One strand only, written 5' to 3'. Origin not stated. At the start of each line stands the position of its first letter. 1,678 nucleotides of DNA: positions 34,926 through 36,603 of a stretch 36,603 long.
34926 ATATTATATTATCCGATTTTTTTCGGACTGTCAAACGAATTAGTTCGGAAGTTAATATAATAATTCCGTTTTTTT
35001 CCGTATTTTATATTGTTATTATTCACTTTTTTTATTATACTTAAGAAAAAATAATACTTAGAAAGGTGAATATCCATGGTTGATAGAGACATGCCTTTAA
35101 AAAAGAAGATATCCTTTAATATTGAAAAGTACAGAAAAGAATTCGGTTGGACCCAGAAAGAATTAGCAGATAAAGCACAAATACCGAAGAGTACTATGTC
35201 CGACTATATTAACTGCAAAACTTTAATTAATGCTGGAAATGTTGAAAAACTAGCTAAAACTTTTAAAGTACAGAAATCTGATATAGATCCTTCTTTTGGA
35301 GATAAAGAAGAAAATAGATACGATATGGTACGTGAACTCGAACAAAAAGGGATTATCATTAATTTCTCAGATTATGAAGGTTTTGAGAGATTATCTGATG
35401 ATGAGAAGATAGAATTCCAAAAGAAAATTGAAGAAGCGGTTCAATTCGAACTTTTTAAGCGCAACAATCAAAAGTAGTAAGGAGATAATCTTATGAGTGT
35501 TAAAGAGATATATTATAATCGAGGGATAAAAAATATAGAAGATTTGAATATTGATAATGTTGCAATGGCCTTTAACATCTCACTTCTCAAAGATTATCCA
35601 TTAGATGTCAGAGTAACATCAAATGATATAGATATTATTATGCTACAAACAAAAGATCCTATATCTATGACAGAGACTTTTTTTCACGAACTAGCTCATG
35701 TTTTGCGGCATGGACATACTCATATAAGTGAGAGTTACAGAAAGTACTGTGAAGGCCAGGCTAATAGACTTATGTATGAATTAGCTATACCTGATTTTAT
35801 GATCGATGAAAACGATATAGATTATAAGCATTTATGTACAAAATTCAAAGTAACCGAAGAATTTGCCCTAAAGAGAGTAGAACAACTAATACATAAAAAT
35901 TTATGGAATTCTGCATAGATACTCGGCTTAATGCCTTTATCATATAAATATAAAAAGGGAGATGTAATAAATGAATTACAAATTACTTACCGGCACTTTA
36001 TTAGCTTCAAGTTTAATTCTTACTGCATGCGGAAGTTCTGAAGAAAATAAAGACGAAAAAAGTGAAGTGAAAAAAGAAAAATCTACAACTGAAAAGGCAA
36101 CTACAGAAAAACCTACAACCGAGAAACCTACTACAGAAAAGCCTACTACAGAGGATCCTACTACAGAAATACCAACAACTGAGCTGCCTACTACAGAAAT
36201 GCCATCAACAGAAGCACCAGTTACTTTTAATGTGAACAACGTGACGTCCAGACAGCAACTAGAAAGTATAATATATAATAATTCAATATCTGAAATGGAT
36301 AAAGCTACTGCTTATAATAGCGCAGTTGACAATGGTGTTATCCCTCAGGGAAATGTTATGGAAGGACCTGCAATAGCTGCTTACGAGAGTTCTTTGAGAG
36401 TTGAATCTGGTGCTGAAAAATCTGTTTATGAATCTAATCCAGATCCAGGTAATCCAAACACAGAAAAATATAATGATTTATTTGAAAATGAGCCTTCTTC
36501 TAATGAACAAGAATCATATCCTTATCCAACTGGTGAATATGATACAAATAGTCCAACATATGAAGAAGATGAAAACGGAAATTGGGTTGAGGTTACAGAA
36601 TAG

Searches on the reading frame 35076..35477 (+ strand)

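Call 82: search_protein_families(library=pfam, max_evalue=0.001, proteins=[window:35076-35477:+])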
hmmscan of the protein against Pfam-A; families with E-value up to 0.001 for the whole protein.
window:35076-35477:+ (133 aa): 4 families
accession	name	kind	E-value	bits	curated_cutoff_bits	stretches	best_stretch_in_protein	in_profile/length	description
PF01381.28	HTH_3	-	3.9e-11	43.3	23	1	16-66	1-51/55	Helix-turn-helix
PF12844.13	HTH_19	-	1.2e-08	35.2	30.2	1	16-67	4-55/64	Helix-turn-helix domain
PF13443.12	HTH_26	-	3.9e-06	27.5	22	1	15-70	1-57/63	Cro/C1-type HTH DNA-binding domain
PF13560.12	HTH_31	-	0.00016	22.4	27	1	19-69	9-60/64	Helix-turn-helix domain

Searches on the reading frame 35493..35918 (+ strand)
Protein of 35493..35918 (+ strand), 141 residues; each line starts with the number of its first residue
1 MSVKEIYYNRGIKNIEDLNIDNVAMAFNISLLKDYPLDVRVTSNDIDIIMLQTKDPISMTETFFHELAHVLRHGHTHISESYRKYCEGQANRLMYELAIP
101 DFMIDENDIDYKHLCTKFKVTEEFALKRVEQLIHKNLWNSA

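Call 82: search_protein_families(library=pfam, max_evalue=0.001, proteins=[window:35493-35918:+])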
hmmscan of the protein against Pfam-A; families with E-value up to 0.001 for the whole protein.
window:35493-35918:+ (141 aa): 1 family
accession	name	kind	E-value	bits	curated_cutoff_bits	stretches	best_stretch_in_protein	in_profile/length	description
PF06114.19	Peptidase_M78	-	3.8e-09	36.9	22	1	46-129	28-122/123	IrrE N-terminal-like domain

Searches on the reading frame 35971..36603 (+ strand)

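Call 82: search_protein_families(library=pfam, max_evalue=0.001, proteins=[window:35971-36603:+])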
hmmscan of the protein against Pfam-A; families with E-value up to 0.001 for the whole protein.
window:35971-36603:+ (210 aa): 2 families
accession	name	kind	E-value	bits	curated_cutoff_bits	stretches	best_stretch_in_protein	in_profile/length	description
PF02095.21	Extensin_1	-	0.00014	22.1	105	1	35-87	81-133/171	Extensin-like protein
PF07010.17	Endomucin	-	0.00035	21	26.6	1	4-109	2-110/260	Endomucin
